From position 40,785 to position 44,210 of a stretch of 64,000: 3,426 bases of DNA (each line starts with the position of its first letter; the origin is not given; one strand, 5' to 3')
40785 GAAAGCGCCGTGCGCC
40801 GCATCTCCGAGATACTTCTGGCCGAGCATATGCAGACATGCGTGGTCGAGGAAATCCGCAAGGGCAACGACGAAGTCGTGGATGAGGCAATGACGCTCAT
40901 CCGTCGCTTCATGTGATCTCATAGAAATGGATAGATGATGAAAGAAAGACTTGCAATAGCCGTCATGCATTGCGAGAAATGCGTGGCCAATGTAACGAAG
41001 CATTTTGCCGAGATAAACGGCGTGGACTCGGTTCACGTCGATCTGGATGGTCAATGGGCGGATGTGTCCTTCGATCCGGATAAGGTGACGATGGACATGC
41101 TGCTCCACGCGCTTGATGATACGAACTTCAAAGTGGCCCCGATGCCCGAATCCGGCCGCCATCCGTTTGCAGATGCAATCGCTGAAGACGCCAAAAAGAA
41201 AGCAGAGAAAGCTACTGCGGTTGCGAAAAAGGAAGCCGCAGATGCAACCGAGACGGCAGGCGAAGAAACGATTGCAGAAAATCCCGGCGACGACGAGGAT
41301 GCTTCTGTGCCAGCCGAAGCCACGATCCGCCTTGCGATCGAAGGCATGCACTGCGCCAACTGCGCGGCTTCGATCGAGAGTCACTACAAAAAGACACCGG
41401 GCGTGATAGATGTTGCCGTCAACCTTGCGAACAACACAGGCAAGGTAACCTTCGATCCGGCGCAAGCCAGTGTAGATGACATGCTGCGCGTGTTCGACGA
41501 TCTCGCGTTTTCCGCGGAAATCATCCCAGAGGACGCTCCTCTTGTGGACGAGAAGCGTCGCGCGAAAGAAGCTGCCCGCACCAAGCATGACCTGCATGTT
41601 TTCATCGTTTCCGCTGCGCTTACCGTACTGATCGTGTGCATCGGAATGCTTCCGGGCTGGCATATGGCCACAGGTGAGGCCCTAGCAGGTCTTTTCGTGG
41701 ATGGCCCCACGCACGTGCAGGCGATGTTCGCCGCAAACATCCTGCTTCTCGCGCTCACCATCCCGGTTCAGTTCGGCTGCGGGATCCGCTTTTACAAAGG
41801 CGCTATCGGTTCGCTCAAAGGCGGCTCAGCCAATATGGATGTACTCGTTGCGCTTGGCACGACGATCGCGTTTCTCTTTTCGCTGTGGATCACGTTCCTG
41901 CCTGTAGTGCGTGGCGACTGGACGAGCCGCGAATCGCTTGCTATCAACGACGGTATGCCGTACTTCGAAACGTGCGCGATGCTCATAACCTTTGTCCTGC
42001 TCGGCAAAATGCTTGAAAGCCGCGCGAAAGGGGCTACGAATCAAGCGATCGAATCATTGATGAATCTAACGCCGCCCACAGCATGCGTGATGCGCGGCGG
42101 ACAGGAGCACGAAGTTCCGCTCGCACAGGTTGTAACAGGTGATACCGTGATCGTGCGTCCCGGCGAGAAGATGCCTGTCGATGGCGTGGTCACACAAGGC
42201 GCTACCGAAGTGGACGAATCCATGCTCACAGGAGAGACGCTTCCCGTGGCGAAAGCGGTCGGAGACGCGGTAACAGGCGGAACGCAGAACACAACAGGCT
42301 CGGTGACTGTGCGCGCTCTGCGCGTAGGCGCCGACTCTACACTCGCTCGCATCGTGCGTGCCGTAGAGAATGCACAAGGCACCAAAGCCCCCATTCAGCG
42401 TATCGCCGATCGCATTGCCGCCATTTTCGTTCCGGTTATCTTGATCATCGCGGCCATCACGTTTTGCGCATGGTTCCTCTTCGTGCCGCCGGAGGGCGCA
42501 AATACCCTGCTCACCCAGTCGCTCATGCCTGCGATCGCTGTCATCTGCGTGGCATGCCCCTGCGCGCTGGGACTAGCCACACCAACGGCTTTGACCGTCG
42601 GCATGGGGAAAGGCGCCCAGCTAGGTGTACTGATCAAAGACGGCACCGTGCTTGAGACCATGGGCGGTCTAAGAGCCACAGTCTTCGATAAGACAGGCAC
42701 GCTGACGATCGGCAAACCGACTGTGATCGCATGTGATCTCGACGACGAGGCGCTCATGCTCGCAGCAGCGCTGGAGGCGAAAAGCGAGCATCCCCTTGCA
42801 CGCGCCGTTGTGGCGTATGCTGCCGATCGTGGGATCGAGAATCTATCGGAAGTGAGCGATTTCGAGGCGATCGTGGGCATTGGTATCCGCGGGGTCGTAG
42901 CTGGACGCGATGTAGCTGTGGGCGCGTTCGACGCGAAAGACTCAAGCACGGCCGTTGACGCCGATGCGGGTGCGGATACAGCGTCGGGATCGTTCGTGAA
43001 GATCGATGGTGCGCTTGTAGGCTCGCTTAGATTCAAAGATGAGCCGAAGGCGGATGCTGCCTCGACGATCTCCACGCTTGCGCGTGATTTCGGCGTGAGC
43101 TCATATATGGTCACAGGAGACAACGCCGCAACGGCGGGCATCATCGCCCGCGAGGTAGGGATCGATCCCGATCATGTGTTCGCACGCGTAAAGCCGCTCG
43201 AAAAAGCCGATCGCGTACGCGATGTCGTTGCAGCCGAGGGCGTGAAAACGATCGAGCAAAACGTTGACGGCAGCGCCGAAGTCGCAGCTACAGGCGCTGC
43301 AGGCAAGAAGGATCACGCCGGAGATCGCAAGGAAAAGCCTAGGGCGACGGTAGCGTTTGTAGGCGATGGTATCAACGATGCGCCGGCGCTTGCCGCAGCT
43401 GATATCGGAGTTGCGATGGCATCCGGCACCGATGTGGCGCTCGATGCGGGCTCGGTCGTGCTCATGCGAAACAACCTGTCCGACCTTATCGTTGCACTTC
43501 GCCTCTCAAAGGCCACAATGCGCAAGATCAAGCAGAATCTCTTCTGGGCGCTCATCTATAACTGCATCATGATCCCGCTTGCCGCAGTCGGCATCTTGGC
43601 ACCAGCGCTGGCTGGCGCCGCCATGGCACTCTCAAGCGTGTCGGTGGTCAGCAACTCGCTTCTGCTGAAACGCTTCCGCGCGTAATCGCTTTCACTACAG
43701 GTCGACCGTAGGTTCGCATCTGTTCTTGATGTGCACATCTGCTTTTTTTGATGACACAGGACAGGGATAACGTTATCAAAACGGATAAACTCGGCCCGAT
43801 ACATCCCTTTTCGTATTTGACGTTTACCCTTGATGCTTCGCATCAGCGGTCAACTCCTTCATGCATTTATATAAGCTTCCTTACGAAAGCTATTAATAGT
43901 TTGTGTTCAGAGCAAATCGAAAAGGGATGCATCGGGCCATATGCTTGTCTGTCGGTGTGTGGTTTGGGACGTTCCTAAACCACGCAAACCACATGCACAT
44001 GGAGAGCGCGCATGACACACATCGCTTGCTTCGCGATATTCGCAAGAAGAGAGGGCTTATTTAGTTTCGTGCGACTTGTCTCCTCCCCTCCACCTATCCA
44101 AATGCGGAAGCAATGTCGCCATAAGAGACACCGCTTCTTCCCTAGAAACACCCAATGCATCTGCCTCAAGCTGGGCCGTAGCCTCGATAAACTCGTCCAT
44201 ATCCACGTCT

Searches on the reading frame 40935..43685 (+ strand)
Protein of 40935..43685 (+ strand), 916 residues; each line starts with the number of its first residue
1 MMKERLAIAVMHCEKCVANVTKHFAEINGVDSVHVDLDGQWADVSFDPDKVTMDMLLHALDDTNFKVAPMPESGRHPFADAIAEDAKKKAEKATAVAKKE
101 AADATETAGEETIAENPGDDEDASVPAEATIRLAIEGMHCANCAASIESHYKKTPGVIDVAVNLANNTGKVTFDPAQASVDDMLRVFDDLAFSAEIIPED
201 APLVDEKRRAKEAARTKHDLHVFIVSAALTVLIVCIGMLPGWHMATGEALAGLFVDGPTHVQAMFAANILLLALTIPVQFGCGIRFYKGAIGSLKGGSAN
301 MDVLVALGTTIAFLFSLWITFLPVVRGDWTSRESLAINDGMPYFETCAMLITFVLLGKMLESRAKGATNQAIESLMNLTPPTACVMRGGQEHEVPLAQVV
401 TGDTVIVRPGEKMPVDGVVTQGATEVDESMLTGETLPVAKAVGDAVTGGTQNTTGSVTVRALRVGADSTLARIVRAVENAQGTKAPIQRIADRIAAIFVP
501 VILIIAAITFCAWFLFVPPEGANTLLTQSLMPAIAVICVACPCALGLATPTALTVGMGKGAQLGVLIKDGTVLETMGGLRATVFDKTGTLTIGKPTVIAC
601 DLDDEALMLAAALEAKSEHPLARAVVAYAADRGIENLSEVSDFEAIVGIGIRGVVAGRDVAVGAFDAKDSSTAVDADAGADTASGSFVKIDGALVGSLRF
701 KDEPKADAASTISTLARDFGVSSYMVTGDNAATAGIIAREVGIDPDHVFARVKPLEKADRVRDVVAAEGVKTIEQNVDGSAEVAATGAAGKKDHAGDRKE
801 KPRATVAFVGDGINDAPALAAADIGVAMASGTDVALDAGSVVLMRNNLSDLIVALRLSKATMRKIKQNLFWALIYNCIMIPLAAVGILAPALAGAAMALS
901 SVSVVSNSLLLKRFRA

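Call 7: search_protein_families(library=pfam, proteins=[window:40935-43685:+])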
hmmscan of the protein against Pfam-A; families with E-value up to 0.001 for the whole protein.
window:40935-43685:+ (916 aa): 4 families
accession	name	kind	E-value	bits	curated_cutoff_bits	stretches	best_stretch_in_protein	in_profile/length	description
PF00122.25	E1-E2_ATPase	-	1.1e-58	198.2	28.1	1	377-562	1-180/181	E1-E2 ATPase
PF00403.32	HMA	-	4.1e-25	88.4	24.8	2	133-182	2-51/62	Heavy-metal-associated domain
PF00702.32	Hydrolase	-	2.1e-17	64.6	26.4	1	580-823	2-191/191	haloacid dehalogenase-like hydrolase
PF08282.18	Hydrolase_3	-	0.00039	20.7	20.9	1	802-847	202-247/255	haloacid dehalogenase-like hydrolase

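Call 36: list_cluster_members(proteins=[window:40935-43685:+, window:869-3541:-, window:13019-15553:-])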
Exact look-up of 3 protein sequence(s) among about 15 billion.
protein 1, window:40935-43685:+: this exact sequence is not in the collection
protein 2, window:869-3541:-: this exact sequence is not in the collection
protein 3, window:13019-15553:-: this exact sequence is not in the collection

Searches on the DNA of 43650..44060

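Call 74: search_rna_families(source=window, start=43650, end=44060, threshold=evalue, max_evalue=1)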
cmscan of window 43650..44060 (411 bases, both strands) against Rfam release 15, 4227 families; matches with E-value up to 1: 1.
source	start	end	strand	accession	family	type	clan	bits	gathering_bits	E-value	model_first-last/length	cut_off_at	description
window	43725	43775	+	RF01125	sR4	Gene; snRNA; snoRNA; CD-box;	-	15.5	50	0.38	1-56/56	no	Small nucleolar RNA sR4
